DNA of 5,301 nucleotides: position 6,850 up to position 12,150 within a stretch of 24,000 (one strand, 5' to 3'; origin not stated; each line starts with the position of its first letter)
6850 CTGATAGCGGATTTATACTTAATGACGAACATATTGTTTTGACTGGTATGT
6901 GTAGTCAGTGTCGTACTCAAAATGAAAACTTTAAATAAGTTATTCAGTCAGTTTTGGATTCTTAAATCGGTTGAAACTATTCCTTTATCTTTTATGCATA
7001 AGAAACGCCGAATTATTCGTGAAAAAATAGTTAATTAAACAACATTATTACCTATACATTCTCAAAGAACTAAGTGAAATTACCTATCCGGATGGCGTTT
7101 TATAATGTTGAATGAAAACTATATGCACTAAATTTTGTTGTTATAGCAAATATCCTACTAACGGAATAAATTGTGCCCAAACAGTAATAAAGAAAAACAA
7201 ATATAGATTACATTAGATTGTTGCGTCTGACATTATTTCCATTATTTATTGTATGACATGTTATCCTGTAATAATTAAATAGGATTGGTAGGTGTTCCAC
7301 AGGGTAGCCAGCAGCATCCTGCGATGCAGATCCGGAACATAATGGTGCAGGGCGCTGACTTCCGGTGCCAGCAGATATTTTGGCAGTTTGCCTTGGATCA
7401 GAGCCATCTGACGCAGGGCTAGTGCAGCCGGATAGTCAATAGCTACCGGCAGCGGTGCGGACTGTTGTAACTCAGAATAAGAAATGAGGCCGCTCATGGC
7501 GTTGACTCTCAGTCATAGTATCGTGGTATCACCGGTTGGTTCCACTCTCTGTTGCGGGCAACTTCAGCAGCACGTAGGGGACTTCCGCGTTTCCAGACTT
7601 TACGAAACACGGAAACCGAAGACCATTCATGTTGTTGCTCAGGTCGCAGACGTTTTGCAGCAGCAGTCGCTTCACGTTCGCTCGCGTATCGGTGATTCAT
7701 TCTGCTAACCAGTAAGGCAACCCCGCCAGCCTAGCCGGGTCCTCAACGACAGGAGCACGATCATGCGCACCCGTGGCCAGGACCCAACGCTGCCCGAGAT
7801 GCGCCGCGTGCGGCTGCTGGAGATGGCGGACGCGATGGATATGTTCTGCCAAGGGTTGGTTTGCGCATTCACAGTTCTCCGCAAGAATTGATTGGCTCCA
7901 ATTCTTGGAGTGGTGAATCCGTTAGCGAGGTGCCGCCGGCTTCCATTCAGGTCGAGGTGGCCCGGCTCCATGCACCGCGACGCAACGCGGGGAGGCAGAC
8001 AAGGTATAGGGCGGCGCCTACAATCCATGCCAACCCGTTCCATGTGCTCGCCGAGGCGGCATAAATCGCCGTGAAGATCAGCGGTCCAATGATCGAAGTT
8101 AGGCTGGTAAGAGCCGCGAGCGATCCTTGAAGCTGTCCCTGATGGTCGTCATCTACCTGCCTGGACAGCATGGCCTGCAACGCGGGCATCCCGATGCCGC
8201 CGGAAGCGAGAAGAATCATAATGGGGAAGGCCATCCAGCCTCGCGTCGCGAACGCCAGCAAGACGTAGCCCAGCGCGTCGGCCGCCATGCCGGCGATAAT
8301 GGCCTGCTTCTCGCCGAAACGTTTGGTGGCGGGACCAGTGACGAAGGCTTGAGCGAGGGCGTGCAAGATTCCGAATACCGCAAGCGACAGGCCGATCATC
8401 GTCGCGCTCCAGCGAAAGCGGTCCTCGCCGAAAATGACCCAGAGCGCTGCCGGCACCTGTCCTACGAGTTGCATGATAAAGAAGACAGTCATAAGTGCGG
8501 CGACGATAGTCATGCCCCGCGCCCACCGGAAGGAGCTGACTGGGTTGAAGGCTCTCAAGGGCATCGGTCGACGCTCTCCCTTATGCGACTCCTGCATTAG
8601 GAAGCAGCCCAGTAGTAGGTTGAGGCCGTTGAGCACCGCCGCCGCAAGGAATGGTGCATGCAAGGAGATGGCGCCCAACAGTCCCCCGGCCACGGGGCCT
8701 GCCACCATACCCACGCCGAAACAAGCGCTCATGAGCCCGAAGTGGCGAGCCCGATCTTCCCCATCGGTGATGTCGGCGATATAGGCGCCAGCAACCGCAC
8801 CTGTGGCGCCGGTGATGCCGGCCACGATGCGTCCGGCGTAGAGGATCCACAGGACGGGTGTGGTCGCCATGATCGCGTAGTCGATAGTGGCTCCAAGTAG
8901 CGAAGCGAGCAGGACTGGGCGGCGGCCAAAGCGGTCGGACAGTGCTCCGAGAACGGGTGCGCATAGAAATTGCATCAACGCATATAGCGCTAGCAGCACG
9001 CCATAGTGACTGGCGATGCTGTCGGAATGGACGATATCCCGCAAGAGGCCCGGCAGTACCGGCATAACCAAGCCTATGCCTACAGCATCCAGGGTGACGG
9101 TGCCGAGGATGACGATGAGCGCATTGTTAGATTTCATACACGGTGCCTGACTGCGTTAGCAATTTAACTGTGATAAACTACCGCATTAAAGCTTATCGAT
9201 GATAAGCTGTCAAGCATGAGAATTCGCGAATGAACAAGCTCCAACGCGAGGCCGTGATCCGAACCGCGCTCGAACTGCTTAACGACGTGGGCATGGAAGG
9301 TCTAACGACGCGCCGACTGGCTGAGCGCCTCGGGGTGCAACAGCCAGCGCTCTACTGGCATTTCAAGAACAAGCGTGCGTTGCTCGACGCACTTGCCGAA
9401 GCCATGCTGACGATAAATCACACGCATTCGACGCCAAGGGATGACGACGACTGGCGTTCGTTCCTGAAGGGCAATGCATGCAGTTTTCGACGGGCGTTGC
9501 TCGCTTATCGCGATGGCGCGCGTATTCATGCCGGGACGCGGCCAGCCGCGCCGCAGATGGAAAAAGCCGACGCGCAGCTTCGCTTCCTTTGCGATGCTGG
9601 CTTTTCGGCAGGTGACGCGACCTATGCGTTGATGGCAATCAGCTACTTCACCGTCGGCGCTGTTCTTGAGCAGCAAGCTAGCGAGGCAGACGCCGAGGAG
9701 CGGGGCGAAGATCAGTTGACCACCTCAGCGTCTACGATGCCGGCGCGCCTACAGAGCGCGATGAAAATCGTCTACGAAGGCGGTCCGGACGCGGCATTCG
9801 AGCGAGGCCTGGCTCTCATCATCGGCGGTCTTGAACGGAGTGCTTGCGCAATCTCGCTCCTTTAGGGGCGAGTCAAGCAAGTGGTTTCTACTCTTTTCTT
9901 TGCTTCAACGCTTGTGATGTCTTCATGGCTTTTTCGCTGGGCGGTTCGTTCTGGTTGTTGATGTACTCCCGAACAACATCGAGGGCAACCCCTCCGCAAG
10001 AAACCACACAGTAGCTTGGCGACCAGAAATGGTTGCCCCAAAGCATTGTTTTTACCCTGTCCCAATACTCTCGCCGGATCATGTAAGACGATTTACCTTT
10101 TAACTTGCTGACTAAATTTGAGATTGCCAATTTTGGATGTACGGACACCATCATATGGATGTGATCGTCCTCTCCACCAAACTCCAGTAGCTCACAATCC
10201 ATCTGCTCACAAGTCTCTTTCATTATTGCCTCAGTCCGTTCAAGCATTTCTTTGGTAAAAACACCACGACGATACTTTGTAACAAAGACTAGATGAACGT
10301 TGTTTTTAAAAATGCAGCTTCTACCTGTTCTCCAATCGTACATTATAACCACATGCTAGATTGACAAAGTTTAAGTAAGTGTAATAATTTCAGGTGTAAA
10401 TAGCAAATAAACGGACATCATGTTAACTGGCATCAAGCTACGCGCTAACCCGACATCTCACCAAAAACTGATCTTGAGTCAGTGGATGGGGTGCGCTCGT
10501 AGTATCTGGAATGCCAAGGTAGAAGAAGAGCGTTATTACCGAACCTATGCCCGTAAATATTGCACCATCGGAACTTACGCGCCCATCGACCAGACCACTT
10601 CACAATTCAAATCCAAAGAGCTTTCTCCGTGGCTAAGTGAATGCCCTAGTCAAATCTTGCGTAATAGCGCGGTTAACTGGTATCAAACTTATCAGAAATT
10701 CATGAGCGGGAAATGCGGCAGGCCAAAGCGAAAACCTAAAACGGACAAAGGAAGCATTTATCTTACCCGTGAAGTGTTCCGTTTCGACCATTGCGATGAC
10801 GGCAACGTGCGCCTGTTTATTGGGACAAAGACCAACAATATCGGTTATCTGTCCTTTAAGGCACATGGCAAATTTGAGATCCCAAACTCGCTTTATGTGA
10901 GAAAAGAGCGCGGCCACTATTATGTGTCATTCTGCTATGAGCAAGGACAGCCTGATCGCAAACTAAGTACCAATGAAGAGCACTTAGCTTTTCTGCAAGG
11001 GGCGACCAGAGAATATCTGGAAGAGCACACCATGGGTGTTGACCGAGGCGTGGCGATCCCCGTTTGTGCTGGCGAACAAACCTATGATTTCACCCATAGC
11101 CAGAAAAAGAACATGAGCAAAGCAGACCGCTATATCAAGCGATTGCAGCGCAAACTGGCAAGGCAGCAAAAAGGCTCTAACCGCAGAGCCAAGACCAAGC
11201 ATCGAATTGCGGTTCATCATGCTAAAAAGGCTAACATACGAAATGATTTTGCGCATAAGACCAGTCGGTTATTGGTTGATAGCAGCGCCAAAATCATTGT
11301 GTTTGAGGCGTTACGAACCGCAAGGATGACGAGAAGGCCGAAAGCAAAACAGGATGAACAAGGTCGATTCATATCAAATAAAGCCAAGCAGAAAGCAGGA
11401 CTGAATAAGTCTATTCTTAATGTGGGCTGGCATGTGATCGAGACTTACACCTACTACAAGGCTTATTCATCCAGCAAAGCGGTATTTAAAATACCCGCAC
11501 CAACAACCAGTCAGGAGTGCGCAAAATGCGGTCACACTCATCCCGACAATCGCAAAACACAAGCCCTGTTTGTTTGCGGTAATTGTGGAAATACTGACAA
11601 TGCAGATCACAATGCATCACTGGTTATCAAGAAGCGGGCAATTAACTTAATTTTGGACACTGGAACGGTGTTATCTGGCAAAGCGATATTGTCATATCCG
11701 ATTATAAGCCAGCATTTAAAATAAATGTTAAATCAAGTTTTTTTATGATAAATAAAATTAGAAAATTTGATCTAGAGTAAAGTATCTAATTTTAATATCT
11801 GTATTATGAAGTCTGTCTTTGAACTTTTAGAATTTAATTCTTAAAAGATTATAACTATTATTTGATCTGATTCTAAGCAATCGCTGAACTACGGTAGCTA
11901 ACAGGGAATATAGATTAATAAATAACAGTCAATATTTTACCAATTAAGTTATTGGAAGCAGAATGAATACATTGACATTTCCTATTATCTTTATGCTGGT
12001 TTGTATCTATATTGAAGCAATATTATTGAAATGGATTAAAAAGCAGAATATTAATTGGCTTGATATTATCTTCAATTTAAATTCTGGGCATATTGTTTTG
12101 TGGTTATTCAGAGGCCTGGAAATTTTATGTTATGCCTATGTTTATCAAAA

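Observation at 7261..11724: tet(C) resistance island in an AT-rich intergenic region, truncated at both ends and lacking flanking repeats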

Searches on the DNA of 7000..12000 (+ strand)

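Call 3: search_dna_similar(query=window:7000-12000:+, collection=plasmids, mode=near, max_rows=30)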
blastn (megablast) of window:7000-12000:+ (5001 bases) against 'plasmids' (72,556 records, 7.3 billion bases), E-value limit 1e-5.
Records with a match: 1161; places in all: 1192; records where one place covers at least 80% of the query: 7.
Best place of each record, by identity: >=99% 130; 95-99% 10; 90-95% 6; 80-90% 19; 60-80% 996.
By first word of the organism name: Klebsiella 604; Escherichia 199; Enterobacter 130; Salmonella 48; Citrobacter 47; uncultured 24; Pseudomonas 23; Aeromonas 16; Raoultella 12; Leclercia 6; and 28 more.
By predicted mobility (MOB-suite, as given by PLSDB): mobilizable 580; conjugative 412; non-mobilizable 169.
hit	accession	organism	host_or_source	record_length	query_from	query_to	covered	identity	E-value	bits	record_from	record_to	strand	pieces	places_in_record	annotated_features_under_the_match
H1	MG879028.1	uncultured bacterium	-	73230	289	4680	88%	100.0%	0e+0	8106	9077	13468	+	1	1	transposase | tetracycline efflux MFS transporter Tet(C) | tet(C): tetracycline efflux MFS transporter Tet(C) | TetR family transcriptional regulator | IS200/IS605 family transposase | and 2 other names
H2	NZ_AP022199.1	Klebsiella sp. WP7-S18-CRE-03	-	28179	289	4680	88%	100.0%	0e+0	8106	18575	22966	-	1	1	RNA-guided endonuclease TnpB family protein | tet(C): tetracycline efflux MFS transporter Tet(C) | tetR(C): tetracycline resistance transcriptional repressor TetR(C) | tnpA: IS200/IS605 family transposase | hypothetical protein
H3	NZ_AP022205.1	Klebsiella sp. WP7-S18-ESBL-04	-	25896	289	4680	88%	100.0%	0e+0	8106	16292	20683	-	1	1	RNA-guided endonuclease TnpB family protein | tet(C): tetracycline efflux MFS transporter Tet(C) | tetR(C): tetracycline resistance transcriptional repressor TetR(C) | tnpA: IS200/IS605 family transposase | hypothetical protein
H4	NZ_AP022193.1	Klebsiella sp. WP7-S18-CRE-02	-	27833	289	4680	88%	100.0%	0e+0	8106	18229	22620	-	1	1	RNA-guided endonuclease TnpB family protein | tet(C): tetracycline efflux MFS transporter Tet(C) | tetR(C): tetracycline resistance transcriptional repressor TetR(C) | tnpA: IS200/IS605 family transposase | hypothetical protein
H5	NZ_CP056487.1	Klebsiella sp. RHBSTW-00464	culture,Wastewater effluent sample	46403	289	4680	88%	100.0%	0e+0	8119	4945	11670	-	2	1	RNA-guided endonuclease TnpB family protein | tet(C): tetracycline efflux MFS transporter Tet(C) | ampC: class C beta-lactamase | hypothetical protein (x3) | tetR(C): tetracycline resistance transcriptional repressor TetR(C) | and 1 other names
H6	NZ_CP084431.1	Edwardsiella piscicida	Ictalurus punctatus,Whole organism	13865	289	4680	85%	91.8%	0e+0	5919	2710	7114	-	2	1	RNA-guided endonuclease TnpB family protein | tet(A): major facilitator superfamily (MFS) antibiotic efflux pump | tet(A): tetracycline efflux MFS transporter Tet(A) | tetR: tetracycline resistance transcriptional repressor TetR | tnpA: IS200/IS605 family transposase | and 1 other names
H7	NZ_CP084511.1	Edwardsiella tarda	Morone chrysops x Morone ...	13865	289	4680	85%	91.8%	0e+0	5919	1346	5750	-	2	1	RNA-guided endonuclease TnpB family protein | tet(A): major facilitator superfamily (MFS) antibiotic efflux pump | tet(A): tetracycline efflux MFS transporter Tet(A) | tetR: tetracycline resistance transcriptional repressor TetR | tnpA: IS200/IS605 family transposase | and 1 other names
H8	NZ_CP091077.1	Xanthomonas arboricola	Infected peach leaf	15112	289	4036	75%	100.0%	0e+0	6916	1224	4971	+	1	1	tet(C): tetracycline efflux MFS transporter Tet(C) | tetR(C): tetracycline resistance transcriptional repressor TetR(C) | helix-turn-helix domain-containing protein | tnpA: IS200/IS605 family transposase | hypothetical protein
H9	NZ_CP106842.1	Paenalcaligenes faecalis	cell culture,chicken faeces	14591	289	3362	61%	100.0%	0e+0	5672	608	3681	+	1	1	tet(C): tetracycline efflux MFS transporter Tet(C) | tetR(C): tetracycline resistance transcriptional repressor TetR(C) | tnpA: IS200/IS605 family transposase | hypothetical protein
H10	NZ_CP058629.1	Chitinibacter bivalviorum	Anodonta arcaeformis,Mono-bacterial ...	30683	289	4680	58%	98.7%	0e+0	5122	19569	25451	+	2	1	tet(C): tetracycline efflux MFS transporter Tet(C) | aminoglycoside O-phosphotransferase APH(6)-Id | aph(6)-Id: aminoglycoside O-phosphotransferase APH(6)-Id | aminoglycoside O-phosphotransferase APH(3')-Ia | aph(3')-Ia: aminoglycoside O-phosphotransferase APH(3')-Ia | and 5 other names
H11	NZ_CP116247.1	Nitratidesulfovibrio vulgaris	swine finishing facility waste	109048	853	3640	56%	100.0%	0e+0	5144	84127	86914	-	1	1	tet(C): tetracycline efflux MFS transporter Tet(C) | tetR(C): tetracycline resistance transcriptional repressor TetR(C) | tnpA: IS200/IS605 family transposase | helix-turn-helix domain-containing protein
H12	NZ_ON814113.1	Aeromonas salmonicida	-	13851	289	2885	52%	98.4%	0e+0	4564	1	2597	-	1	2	tet(C): tetracycline efflux MFS transporter Tet(C) | tetR(C): tetracycline resistance transcriptional repressor TetR(C) | hypothetical protein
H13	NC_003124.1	Aeromonas salmonicida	-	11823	289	2844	51%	99.8%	0e+0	4697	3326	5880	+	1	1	tet(C): tetracycline efflux MFS transporter Tet(C) | tetR(C): tetracycline resistance transcriptional repressor TetR(C) | hypothetical protein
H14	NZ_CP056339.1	Citrobacter freundii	culture,Wastewater effluent sample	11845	289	2844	51%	99.8%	0e+0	4697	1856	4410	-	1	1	tet(C): tetracycline efflux MFS transporter Tet(C) | tetR(C): tetracycline resistance transcriptional repressor TetR(C) | hypothetical protein (x2)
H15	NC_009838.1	Escherichia coli APEC O1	lesion site (lung) of a dead turkey ...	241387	289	2836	51%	100.0%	0e+0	4700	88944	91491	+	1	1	tet(C): tetracycline efflux MFS transporter Tet(C) | tetR(C): tetracycline resistance transcriptional repressor TetR(C) | hypothetical protein (x2)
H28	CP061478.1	Aeromonas media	biofilm sample,biofilm sample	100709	289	2836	51%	99.9%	0e+0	4695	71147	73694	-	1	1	tet(C): tetracycline efflux MFS transporter Tet(C) | tetR(C): tetracycline resistance transcriptional repressor TetR(C) | hypothetical protein (x2) | tyrosine-type recombinase/integrase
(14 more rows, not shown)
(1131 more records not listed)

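Call 5: get_annotated_region(hit=H1, flank=4000)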
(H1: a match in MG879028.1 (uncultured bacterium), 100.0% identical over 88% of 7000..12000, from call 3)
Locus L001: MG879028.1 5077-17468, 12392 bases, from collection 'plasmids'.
description: Uncultured bacterium plasmid pEG1-1, complete sequence
organism: uncultured bacterium (NCBI taxid 77133)
taxonomy: Bacteria; ; ; ; ; ; uncultured bacterium
host: -; source: -; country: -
typing (MOB-suite, as given by PLSDB): conjugative; replicon IncP; relaxase MOBP; mating-pair formation MPF_T
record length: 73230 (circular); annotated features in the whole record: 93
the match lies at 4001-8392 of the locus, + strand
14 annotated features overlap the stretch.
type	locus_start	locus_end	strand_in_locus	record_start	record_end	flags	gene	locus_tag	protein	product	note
CDS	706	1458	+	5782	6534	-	-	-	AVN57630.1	OfxX fusion product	-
CDS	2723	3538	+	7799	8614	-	aph(3')-I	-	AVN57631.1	APH(3')-I family aminoglycoside O-phosphotransferase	-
predicted_resistance_gene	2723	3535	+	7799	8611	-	aph(3')-Ia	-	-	aminoglycoside O-phosphotransferase APH(3')-Ia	predicted by amrfinderplus; class AMINOGLYCOSIDE; identity 98.89%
CDS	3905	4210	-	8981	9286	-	-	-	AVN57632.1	resolvase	-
CDS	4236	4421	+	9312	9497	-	-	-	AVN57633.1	hypothetical protein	-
CDS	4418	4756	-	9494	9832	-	-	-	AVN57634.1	hypothetical protein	-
CDS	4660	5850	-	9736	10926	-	-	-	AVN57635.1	tetracycline efflux MFS transporter Tet(C)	-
predicted_resistance_gene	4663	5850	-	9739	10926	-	tet(C)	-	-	tetracycline efflux MFS transporter Tet(C)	predicted by amrfinderplus; class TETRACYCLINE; identity 100.0%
CDS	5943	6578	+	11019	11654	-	-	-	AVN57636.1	TetR family transcriptional regulator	-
CDS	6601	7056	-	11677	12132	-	-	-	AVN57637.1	IS200/IS605 family transposase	-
CDS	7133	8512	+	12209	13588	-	-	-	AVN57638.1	transposase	-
CDS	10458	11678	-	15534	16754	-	-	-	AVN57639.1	transcriptional regulator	-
CDS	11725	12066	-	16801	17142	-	-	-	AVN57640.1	single-stranded DNA-binding protein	-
CDS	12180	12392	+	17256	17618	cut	-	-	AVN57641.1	transcriptional regulator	-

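Call 6: get_annotated_region(hit=H2, flank=4000)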
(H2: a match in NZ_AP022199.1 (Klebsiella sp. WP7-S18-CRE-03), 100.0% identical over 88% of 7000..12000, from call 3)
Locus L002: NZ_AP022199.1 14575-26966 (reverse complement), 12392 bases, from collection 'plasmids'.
description: Klebsiella sp. WP7-S18-CRE-03 plasmid pWP7-S18-CRE-03_4, complete sequence
organism: Klebsiella sp. WP7-S18-CRE-03 (NCBI taxid 2675717)
taxonomy: Bacteria; Pseudomonadota; Gammaproteobacteria; Enterobacterales; Enterobacteriaceae; Klebsiella; Klebsiella sp. WP7-S18-CRE-03
host: -; source: -; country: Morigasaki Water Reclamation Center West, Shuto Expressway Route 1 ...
typing (MOB-suite, as given by PLSDB): mobilizable; replicon IncQ2; relaxase MOBP
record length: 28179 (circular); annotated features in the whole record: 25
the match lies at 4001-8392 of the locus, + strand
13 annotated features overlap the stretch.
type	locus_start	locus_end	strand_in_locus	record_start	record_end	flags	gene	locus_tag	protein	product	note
CDS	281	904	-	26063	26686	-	-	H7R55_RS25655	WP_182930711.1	N-acetylmuramoyl-L-alanine amidase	-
CDS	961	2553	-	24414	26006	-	-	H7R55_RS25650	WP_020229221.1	IS91 family transposase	-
CDS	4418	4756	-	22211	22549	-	-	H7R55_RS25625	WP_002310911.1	hypothetical protein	-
predicted_resistance_gene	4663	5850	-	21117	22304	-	tet(C)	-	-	tetracycline efflux MFS transporter Tet(C)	predicted by amrfinderplus; class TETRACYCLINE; identity 100.0%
CDS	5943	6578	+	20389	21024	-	tetR(C)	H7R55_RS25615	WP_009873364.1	tetracycline resistance transcriptional repressor TetR(C)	-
CDS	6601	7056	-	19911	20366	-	tnpA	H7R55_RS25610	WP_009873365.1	IS200/IS605 family transposase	-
CDS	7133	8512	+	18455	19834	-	-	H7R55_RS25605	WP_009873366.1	RNA-guided endonuclease TnpB family protein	-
CDS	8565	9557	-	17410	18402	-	repC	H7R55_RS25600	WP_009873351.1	replication protein C, IncQ-type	-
CDS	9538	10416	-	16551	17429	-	-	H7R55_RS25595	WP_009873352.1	helicase RepA family protein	-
CDS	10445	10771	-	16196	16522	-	-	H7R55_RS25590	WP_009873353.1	hypothetical protein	-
CDS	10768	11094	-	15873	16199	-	-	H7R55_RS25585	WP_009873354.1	type II toxin-antitoxin system PemK/MazF family toxin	-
CDS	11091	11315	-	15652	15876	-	-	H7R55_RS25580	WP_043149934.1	antitoxin MazE family protein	-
CDS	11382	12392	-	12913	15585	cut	traI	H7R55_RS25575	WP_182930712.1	TraI/MobA(P) family conjugative relaxase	-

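Call 7: get_annotated_region(hit=H6, flank=3000)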
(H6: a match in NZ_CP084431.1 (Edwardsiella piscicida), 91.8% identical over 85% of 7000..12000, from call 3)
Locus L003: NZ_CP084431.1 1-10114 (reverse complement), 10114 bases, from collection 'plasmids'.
description: Edwardsiella piscicida strain S07-348 plasmid pEP-S07-348-1, complete sequence
organism: Edwardsiella piscicida (NCBI taxid 1263550)
taxonomy: Bacteria; Pseudomonadota; Gammaproteobacteria; Enterobacterales; Hafniaceae; Edwardsiella; Edwardsiella piscicida
host: -; source: Ictalurus punctatus,Whole organism; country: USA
typing (MOB-suite, as given by PLSDB): mobilizable; replicon IncQ2; relaxase MOBP
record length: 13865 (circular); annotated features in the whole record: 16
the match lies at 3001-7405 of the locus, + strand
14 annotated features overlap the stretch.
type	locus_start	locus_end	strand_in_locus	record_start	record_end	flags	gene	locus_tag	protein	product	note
CDS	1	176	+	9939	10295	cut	-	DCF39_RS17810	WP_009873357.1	hypothetical protein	-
CDS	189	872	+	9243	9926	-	-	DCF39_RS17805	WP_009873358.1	protein mobD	-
CDS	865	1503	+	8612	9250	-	-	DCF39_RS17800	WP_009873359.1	DUF6753 family protein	-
CDS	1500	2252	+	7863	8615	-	-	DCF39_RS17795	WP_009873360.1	hypothetical protein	-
CDS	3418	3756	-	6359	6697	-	-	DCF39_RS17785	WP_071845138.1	hypothetical protein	-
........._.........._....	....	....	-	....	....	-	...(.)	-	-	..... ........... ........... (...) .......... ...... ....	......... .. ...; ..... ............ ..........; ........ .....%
predicted_resistance_gene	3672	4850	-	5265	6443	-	tet(A)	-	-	tetracycline efflux MFS transporter Tet(A)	predicted by amrfinderplus; class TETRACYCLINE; identity 99.49%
CDS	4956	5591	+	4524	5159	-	tetR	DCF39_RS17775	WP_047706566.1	tetracycline resistance transcriptional repressor TetR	-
CDS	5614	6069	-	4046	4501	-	tnpA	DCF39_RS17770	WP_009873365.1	IS200/IS605 family transposase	-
CDS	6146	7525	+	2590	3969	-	-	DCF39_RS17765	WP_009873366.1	RNA-guided endonuclease TnpB family protein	-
CDS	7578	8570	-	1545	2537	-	repC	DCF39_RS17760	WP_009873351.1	replication protein C, IncQ-type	-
CDS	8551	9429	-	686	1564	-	-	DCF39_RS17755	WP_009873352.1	helicase RepA family protein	-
CDS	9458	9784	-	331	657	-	-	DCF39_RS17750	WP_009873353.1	hypothetical protein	-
CDS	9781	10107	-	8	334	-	-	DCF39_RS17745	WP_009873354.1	type II toxin-antitoxin system PemK/MazF family toxin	-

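Call 21: get_annotated_region(hit=H13, flank=3000)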
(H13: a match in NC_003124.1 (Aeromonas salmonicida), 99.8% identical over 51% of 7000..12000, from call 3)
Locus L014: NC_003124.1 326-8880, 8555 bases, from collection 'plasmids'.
description: Aeromonas salmonicida plasmid pRAS3.2, complete sequence
organism: Aeromonas salmonicida (NCBI taxid 645)
taxonomy: Bacteria; Pseudomonadota; Gammaproteobacteria; Aeromonadales; Aeromonadaceae; Aeromonas; Aeromonas salmonicida
host: -; source: -; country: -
typing (MOB-suite, as given by PLSDB): mobilizable; replicon IncQ2; relaxase MOBP
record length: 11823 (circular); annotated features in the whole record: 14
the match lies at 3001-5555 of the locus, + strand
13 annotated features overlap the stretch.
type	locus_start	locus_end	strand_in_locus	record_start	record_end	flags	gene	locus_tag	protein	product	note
CDS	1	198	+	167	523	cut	-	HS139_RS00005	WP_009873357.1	hypothetical protein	-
CDS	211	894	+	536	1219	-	-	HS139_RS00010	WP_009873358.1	protein mobD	-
CDS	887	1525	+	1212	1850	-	-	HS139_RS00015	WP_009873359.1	DUF6753 family protein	-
CDS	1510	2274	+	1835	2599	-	-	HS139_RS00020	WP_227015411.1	OfxX fusion product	-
CDS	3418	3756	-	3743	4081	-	-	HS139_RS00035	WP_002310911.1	hypothetical protein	-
predicted_resistance_gene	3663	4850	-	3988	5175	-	tet(C)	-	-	tetracycline efflux MFS transporter Tet(C)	predicted by amrfinderplus; class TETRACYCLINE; identity 100.0%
CDS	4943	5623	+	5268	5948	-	tetR(C)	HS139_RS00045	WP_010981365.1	tetracycline resistance transcriptional repressor TetR(C)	-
CDS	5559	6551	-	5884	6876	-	repC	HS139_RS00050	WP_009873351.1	replication protein C, IncQ-type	-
CDS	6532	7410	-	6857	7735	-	-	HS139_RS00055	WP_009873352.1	helicase RepA family protein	-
CDS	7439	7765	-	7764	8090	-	-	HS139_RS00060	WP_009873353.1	hypothetical protein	-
CDS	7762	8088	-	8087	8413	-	-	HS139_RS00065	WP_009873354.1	type II toxin-antitoxin system PemK/MazF family toxin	-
CDS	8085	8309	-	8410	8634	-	-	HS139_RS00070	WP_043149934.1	antitoxin MazE family protein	-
CDS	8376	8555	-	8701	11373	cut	traI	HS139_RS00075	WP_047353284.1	TraI/MobA(P) family conjugative relaxase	-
